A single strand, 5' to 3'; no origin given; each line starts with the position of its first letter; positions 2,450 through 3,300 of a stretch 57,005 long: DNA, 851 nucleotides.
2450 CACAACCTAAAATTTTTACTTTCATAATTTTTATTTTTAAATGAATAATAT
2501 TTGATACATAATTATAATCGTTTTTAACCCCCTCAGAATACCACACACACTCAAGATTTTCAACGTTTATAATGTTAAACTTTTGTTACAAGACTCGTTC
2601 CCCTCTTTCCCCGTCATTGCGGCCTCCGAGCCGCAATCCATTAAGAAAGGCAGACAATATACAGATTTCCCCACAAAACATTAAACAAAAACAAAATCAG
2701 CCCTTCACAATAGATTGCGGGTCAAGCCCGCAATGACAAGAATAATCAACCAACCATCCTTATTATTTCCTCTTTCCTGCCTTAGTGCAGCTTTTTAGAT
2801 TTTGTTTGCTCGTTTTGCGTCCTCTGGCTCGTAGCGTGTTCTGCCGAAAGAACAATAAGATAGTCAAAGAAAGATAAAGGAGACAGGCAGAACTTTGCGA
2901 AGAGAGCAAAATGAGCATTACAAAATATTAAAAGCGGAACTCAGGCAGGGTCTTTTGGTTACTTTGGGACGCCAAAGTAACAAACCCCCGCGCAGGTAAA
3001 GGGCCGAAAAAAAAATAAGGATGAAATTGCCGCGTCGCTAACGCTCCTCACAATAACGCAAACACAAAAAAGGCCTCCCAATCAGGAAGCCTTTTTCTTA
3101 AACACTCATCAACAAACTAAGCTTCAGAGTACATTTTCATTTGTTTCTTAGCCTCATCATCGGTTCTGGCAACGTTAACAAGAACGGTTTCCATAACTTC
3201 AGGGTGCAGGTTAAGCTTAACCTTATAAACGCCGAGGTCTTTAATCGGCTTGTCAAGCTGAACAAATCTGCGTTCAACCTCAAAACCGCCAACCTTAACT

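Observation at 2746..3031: Family-A ~280-bp element: three same-strand copies with compensatory stem changes (structured RNA or MITE)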

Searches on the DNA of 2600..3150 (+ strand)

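Call 7: search_rna_families(source=window, start=2600, end=3150, threshold=evalue, max_evalue=10, show_alignments=3)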
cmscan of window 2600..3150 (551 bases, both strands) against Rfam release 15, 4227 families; matches with E-value up to 10: 11.
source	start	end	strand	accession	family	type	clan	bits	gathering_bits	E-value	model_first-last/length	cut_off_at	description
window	3064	3142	-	RF01859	Phe_leader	Cis-reg; leader;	-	28.2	55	0.013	1-125/125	no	Phenylalanine leader peptide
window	3007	3099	+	RF01859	Phe_leader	Cis-reg; leader;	-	25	55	0.064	1-125/125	no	Phenylalanine leader peptide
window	3066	3125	-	RF02057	STnc40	Gene; sRNA;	-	21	45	0.39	1-70/70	no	Salmonella enterica sRNA STnc40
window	3061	3150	-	RF04182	GibS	Gene; sRNA;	-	20.3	115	2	54-142/142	5'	GibS sRNA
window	3064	3096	-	RF00489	ctRNA_p42d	Gene; antisense;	-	19.6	50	0.14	1-46/46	no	ctRNA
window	3061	3098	-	RF02075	STnc230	Gene; sRNA;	-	18.4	50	4.9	44-83/83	no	Enterobacterial sRNA STnc230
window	3067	3103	+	RF00489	ctRNA_p42d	Gene; antisense;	-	17.3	50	0.67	1-46/46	no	ctRNA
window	2800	2924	+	RF03654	MIR4239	Gene; miRNA;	-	15.1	100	4.2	1-120/120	no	MIR4239 microRNA precursor family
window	3056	3150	-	RF00557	L10_leader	Cis-reg; leader;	-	14.4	44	7.5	63-138/138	5'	Ribosomal protein L10 leader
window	2635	2716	-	RF04295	mir-329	Gene; miRNA;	CL00149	14.1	76.8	6.5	1-80/80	no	mir-329 microRNA precursor family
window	3053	3099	+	RF02066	STnc320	Gene; sRNA;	-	14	50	8.2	1-55/55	no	Salmonella enterica sRNA STnc320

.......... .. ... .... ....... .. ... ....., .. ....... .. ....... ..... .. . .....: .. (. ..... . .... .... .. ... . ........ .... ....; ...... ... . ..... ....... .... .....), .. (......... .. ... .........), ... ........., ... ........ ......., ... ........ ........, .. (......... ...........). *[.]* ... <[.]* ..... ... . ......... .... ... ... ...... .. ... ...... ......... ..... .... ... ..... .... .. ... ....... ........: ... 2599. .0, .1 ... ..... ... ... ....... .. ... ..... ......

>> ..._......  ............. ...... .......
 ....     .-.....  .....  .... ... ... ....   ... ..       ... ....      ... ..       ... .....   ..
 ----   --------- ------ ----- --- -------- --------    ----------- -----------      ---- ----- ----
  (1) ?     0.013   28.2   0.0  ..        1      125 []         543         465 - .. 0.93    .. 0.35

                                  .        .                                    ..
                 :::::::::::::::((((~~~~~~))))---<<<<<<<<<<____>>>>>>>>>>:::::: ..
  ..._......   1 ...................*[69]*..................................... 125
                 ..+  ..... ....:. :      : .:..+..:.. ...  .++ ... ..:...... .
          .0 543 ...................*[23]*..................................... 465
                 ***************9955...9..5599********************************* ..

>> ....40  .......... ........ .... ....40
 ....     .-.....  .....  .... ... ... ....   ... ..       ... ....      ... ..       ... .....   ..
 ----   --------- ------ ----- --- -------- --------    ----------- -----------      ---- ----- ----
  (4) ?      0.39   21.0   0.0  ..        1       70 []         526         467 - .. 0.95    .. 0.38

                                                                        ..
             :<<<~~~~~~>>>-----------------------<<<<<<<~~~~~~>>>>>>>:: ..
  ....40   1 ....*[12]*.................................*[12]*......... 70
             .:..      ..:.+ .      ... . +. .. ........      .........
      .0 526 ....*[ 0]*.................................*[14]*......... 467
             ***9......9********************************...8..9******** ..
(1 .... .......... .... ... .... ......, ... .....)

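Call 68: search_dna_similar(query=window:2748-3033:+, collection=plasmids, mode=distant, max_evalue=0.001)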
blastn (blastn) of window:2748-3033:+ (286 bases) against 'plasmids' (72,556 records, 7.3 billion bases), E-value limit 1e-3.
No match.

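Call 69: search_dna_similar(query=window:2748-3033:+, collection=phages, mode=distant, max_evalue=0.001)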
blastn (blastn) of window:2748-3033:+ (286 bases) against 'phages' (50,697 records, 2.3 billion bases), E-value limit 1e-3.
No match.

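Call 82: build_rna_model(alignment_id=A6)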
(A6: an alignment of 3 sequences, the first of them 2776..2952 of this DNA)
Model R1 built from alignment A6 (3 sequences, 181 columns); structure: RNAalifold consensus.
model positions 177; base pairs 53; branch points 1; effective number of sequences 0.98; information 0.59 bits per position. Calibrated on 0.2 Mb of random sequence (short: E-values are rough).
structure used (alignment columns):
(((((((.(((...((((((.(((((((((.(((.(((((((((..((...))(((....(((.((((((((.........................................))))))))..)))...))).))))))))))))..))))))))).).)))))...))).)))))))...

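Call 83: search_with_rna_model(model_id=R1, sources=[window, L002, L003, L004, L005, L006, L007], max_evalue=10)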
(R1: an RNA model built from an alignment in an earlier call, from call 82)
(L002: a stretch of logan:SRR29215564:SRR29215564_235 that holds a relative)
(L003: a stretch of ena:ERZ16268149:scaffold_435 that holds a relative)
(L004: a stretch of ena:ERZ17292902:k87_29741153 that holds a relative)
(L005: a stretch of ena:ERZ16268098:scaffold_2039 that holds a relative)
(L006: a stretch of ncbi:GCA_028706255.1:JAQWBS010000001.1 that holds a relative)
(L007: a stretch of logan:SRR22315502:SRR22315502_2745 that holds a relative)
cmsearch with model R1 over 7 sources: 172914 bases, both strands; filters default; matches with E-value up to 10: 8.
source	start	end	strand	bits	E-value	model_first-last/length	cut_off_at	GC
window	17141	17317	+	210.5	1e-56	1-177/177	no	0.45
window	2776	2952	+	208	5.2e-56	1-177/177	no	0.43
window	43468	43648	+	164.6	7.5e-44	1-177/177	no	0.45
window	17138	17314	-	60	1.8e-14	1-177/177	no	0.44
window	2773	2949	-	55.5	3.2e-13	1-177/177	no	0.42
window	43465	43586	-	13.4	0.21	1-177/177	no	0.43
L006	16311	16370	-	10.7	1.1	61-121/177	no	0.3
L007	7907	7966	-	10.7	1.1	61-121/177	no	0.3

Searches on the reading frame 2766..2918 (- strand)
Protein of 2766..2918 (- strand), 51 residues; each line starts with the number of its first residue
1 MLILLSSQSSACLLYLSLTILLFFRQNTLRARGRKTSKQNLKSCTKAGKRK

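Call 36: find_homologous_proteins(query=A4, max_evalue=0.1)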
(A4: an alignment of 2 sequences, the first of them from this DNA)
Query A4 (2 sequences) (51 aa, profile of the alignment): 1 proteins with E <= 0.1 among 1 candidates.
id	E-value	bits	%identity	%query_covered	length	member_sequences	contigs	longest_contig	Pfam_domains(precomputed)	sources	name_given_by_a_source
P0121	6.7e-16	75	67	53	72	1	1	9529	-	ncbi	-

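Call 37: find_encoding_contigs(protein=P0121, flank=10000, max_places=5)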
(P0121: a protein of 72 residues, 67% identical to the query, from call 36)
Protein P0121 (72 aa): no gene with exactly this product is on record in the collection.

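Call 39: list_cluster_members(proteins=[P0121])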
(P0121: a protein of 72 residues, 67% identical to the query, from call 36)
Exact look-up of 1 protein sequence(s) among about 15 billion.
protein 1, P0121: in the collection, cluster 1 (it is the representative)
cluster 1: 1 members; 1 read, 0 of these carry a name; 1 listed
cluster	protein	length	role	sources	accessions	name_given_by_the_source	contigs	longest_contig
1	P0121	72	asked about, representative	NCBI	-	-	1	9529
